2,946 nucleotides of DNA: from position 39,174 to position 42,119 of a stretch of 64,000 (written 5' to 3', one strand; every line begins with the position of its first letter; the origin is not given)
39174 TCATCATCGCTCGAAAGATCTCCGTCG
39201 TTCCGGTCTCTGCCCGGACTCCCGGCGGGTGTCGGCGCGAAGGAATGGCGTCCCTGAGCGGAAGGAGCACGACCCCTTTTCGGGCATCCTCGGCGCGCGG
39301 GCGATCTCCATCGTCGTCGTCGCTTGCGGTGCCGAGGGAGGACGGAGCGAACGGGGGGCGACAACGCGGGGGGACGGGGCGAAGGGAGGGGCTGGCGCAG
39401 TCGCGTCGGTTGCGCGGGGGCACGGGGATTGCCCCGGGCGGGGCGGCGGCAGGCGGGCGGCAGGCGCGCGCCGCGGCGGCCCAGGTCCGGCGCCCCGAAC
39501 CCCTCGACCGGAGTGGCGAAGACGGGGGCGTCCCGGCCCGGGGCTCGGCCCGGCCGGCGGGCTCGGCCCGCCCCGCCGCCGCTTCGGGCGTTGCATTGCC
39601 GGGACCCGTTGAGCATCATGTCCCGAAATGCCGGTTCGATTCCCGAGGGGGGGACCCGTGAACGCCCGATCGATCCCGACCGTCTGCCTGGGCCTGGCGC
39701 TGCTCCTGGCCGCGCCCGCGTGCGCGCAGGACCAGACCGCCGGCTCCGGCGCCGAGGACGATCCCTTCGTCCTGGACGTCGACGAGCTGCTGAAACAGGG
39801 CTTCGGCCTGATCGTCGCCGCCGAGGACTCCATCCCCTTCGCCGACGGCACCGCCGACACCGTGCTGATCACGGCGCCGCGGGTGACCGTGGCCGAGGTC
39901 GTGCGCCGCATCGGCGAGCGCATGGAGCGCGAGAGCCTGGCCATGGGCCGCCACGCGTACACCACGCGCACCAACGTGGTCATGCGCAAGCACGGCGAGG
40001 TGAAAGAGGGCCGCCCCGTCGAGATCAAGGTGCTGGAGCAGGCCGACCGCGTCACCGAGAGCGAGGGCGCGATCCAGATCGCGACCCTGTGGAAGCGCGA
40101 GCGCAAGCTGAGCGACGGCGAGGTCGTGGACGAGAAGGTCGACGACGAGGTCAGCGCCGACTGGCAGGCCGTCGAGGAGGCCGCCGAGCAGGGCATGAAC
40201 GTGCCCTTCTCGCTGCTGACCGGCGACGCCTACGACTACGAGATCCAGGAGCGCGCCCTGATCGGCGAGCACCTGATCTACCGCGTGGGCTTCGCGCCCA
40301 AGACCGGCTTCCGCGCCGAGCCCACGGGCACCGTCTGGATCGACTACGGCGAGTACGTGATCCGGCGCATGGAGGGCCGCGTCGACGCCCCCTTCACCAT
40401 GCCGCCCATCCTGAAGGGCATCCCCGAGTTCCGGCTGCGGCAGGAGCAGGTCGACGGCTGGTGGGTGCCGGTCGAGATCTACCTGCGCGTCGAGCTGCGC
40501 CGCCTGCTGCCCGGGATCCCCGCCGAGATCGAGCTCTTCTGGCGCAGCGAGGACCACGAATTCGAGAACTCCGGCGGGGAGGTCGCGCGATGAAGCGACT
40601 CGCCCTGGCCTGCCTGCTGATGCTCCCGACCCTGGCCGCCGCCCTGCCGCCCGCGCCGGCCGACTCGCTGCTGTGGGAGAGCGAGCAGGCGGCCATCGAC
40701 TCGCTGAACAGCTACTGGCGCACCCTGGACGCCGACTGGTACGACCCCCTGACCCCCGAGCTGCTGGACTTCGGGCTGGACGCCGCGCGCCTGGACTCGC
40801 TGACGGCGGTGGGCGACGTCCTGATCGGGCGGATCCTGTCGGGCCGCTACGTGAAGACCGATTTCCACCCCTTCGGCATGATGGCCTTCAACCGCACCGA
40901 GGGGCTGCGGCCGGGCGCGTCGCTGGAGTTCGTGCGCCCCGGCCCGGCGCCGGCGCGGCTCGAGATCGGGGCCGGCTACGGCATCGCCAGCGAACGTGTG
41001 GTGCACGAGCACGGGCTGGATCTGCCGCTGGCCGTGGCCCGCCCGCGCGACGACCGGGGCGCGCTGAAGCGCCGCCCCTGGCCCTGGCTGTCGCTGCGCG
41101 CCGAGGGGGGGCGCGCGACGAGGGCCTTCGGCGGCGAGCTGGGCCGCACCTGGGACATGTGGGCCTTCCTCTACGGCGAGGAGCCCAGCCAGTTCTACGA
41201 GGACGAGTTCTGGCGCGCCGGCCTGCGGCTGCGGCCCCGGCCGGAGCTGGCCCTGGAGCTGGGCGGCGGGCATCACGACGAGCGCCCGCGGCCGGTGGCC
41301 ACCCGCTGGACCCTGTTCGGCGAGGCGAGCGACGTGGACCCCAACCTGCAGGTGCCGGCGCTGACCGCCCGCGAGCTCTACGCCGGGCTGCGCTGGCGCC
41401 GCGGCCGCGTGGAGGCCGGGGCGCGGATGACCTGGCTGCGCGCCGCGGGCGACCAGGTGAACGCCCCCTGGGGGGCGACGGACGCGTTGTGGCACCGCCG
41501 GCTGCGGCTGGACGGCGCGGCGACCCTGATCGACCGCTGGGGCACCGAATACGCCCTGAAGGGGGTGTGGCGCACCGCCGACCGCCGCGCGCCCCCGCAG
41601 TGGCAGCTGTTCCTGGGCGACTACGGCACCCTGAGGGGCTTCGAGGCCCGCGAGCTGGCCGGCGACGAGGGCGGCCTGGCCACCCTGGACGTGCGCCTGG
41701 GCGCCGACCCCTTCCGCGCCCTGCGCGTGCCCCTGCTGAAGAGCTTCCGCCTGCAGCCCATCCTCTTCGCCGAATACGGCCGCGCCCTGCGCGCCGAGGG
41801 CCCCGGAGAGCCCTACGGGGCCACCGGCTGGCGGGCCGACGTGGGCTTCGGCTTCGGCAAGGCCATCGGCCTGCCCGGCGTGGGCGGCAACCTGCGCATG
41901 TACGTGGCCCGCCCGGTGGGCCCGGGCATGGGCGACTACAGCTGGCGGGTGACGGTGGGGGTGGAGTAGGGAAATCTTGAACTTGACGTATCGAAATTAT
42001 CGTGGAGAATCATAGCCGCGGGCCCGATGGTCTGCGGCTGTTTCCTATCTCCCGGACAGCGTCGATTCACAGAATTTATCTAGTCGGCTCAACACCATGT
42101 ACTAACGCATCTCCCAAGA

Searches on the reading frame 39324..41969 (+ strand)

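Call 5: search_protein_families(library=pfam, proteins=[window:39324-41969:+], max_evalue=0.01)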
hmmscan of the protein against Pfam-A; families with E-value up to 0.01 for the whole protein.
window:39324-41969:+ (881 aa): 1 family
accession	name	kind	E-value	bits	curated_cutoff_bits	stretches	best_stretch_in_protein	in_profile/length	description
PF03865.19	ShlB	-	0.00098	19.1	22.7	1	741-829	219-299/311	Haemolysin secretion/activation protein ShlB/FhaC/HecB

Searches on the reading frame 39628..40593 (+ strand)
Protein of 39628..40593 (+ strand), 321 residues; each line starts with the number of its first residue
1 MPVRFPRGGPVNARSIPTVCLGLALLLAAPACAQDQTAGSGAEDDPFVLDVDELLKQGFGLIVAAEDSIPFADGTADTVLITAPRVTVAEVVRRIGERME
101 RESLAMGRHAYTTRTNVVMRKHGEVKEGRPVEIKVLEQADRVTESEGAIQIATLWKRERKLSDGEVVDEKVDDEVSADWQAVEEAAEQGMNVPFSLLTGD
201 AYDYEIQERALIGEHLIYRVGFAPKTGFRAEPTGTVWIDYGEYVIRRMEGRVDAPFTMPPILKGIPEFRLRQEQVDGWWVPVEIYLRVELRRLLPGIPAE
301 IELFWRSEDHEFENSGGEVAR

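Call 36: search_protein_families(library=pfam, proteins=[window:39628-40593:+], max_evalue=0.001)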
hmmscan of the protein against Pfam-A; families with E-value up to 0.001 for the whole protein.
window:39628-40593:+ (321 aa): 0 families

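Call 72: search_protein_families(library=ncbifam, proteins=[window:39628-40593:+], max_evalue=0.01)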
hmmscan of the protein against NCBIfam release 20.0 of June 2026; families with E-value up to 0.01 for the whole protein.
window:39628-40593:+ (321 aa): 0 families

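Call 73: search_protein_families(library=pfam, proteins=[window:39628-40593:+], max_evalue=1)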
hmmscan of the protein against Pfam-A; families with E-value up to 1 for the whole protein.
window:39628-40593:+ (321 aa): 0 families

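Call 100: find_homologous_proteins(query=window:39628-40593:+, max_evalue=0.00001)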
Query window:39628-40593:+ (321 aa): 23 proteins with E <= 0.00001 among 8000 candidates.
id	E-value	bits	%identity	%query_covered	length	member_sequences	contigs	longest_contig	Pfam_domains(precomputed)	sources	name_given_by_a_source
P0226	5.8e-203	691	100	97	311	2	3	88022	-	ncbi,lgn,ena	-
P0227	6.7e-100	352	56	90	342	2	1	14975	-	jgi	-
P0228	9.5e-94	332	55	88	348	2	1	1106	-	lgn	-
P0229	6.7e-65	237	41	94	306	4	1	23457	-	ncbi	-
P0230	2.2e-64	236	43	89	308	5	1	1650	-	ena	-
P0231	1.7e-63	233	42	87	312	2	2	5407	-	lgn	-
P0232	2.3e-59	219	39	88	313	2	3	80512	-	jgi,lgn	-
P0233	1.3e-58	217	38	91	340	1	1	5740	-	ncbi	-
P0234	1.3e-58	217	45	82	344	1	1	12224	-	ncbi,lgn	-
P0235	3.4e-58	215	41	87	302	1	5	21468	-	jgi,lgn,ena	-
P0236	9.4e-58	214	40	85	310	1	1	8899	-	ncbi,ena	-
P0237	3.4e-57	212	39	88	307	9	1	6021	-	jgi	-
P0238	1.1e-56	210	40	90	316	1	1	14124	-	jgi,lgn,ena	-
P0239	1.5e-56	210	40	85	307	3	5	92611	-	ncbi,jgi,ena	-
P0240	2.3e-56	209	41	87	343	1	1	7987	-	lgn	-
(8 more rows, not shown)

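Call 101: find_encoding_contigs(protein=P0227, flank=10000, max_places=3)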
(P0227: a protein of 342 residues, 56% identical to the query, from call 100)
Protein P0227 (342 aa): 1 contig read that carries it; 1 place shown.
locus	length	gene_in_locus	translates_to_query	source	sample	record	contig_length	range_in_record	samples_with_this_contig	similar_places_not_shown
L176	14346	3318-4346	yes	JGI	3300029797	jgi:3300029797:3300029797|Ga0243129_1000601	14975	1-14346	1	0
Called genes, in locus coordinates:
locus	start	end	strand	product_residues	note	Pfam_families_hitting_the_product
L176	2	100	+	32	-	?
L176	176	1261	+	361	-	PF04055:Radical_SAM, PF19288:CofH_C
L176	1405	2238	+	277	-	PF02811:PHP (weak)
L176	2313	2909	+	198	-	PF07617:DUF1579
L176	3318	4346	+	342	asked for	-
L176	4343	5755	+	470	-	-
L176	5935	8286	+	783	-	PF00158:Sigma54_activat, PF14532:Sigma54_activ_2, PF07728:AAA_5 (weak), PF25601:AAA_lid_14, PF02954:HTH_8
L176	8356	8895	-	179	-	-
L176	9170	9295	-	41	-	PF00079:Serpin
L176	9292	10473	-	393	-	-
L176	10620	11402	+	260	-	-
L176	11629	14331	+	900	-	PF19313:DUF5916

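Call 107: search_protein_families(library=padloc, proteins=[window:39628-40593:+], max_evalue=0.01)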
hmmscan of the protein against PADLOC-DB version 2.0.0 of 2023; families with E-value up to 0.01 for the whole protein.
window:39628-40593:+ (321 aa): 0 families

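Call 110: predict_structure(alignment_id=A4)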
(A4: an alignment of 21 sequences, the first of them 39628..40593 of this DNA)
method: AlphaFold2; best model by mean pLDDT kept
length: 321 residues; sequences in the alignment: 21
mean_pLDDT: 72.0   pTM: 0.64
mean pLDDT of the five models: 72.0, 71.8, 70.7, 70.4, 70.1
residues with pLDDT >= 90: 85; 70-90: 109; 50-70: 52; < 50: 75
segments of 3 or more residues with pLDDT < 50: 1-4, 6-48, 180-194, 196-198, 316-321
pLDDT, mean of each block of 10 residues (from residue 1): 41 41 44 32 46 68 54 53 63 81 83 95 69 92 85 93 93 72 44 51 81 80 82 89 90 72 90 91 93 85 95 60 34
secondary structure, 60 per line:
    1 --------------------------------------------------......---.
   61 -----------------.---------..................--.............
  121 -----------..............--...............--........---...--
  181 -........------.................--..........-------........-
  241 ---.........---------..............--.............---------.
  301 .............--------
elements in order: H51-56 H88-105 E108-120 E132-145 E148-162 E165-172 E176-178 H182-189 H196-201 E202-212 E215-224 E232-239 E244-252 E262-275 E278-290 E300-313

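Call 112: fold_search(model_id=the predicted structure, library=pdb)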
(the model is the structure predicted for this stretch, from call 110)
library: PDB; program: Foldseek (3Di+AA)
matches with E <= 10: 589; with E <= 0.001: 22
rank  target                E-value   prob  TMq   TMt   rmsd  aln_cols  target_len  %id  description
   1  9tp6_B                5.1e-07  1.00  0.29  0.37  12.4       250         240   12  Structure of LolA3 from Porphyromonas gingivalis (released 2026-02-18)
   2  3bk5                  2.4e-06  1.00  0.32  0.41  11.6       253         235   11  Crystal structure of putative outer membrane lipoprotein-sorting protein domain from Vibrio parahaemolyticus (released 2008-02-05)
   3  4z48_A                2.9e-06  1.00  0.31  0.38  12.5       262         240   13  Crystal structure of a DUF1329 family protein (DESPIG_00262) from Desulfovibrio piger ATCC 29098 at 1.75 A resolution (released 2015-04-22)
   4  3buu_A                4.4e-06  1.00  0.26  0.35  12.6       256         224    8  Crystal structure of LolA superfamily protein NE2245 from Nitrosomonas europaea (released 2008-01-22)
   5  9tp6_A                5.1e-06  1.00  0.30  0.38  12.1       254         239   11  Structure of LolA3 from Porphyromonas gingivalis (released 2026-02-18)
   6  3buu_B                3.4e-05  1.00  0.27  0.36  12.9       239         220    8  Crystal structure of LolA superfamily protein NE2245 from Nitrosomonas europaea (released 2008-01-22)
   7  2v43_A                5.4e-05  1.00  0.22  0.26  17.0       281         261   11  Crystal structure of RseB: a sensor for periplasmic stress response in E. coli (released 2007-08-28)
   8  2p4b_C                5.7e-05  1.00  0.22  0.26  17.1       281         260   11  Crystal structure of E.coli RseB (released 2007-05-22)
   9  6jau_A                7.0e-05  1.00  0.21  0.23  19.0       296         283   12  The complex structure of Pseudomonas aeruginosa MucA/MucB. (released 2020-01-29)
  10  2v42_B                7.7e-05  0.99  0.20  0.23  16.6       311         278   10  Crystal structure of RseB: a sensor for periplasmic stress response in E. coli (released 2007-08-28)
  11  6in9_A                1.2e-04  0.99  0.21  0.24  18.5       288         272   13  Crystal structure of MucB in complex with MucA(peri) (released 2019-07-24)
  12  2v43_B                1.4e-04  1.00  0.22  0.25  16.6       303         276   11  Crystal structure of RseB: a sensor for periplasmic stress response in E. coli (released 2007-08-28)
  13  2v43_C                1.5e-04  0.99  0.22  0.24  15.7       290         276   11  Crystal structure of RseB: a sensor for periplasmic stress response in E. coli (released 2007-08-28)
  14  4mxt                  1.7e-04  1.00  0.23  0.35  11.3       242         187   10  Crystal structure of an Outer-membrane lipoprotein carrier protein (BACUNI_04723) from Bacteroides uniformis ATCC 8492 a (released 2013-10-16)
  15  2v42_A                2.5e-04  0.99  0.21  0.23  16.3       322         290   10  Crystal structure of RseB: a sensor for periplasmic stress response in E. coli (released 2007-08-28)
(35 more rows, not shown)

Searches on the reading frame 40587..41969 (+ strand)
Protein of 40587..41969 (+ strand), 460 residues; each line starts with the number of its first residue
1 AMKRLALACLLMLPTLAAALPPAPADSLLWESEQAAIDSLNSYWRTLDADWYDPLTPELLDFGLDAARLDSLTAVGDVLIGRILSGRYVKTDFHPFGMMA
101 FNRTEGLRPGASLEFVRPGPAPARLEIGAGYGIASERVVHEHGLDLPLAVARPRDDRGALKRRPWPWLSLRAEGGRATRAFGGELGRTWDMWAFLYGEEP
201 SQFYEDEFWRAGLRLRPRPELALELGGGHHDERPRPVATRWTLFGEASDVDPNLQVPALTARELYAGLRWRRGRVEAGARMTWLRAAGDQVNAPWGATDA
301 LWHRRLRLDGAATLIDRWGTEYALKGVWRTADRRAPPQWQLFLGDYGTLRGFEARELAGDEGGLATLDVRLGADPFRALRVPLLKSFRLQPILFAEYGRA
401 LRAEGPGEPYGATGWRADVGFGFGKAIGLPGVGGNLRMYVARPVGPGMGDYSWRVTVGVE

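Call 14: find_encoding_contigs(protein=window:40587-41969:+, flank=10000)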
Protein window:40587-41969:+ (460 aa): no gene with exactly this product is on record in the collection.

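Call 20: find_related_loci(query=window:40587-41969:+, collection=genome_contigs, flank=10000)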
Query window:40587-41969:+ (460 aa) in genome_contigs; peptide patterns used: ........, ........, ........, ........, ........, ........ (x = any residue, [..] = any of these).
23 stretches matched a pattern, but none encodes a relative of the query by tblastn (E <= 1e-3).

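Call 72: search_protein_families(library=ncbifam, proteins=[window:40587-41969:+], max_evalue=0.01)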
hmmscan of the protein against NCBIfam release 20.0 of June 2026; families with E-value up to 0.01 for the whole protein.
window:40587-41969:+ (460 aa): 0 families

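Call 73: search_protein_families(library=pfam, proteins=[window:40587-41969:+], max_evalue=1)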
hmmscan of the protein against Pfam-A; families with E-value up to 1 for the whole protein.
window:40587-41969:+ (460 aa): 1 family
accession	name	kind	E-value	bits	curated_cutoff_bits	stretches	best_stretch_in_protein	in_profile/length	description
PF03865.19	ShlB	-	0.00035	20.6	22.7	1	320-414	219-304/311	Haemolysin secretion/activation protein ShlB/FhaC/HecB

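Call 107: search_protein_families(library=padloc, proteins=[window:40587-41969:+], max_evalue=0.01)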
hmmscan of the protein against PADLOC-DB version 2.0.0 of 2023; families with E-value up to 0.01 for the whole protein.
window:40587-41969:+ (460 aa): 0 families
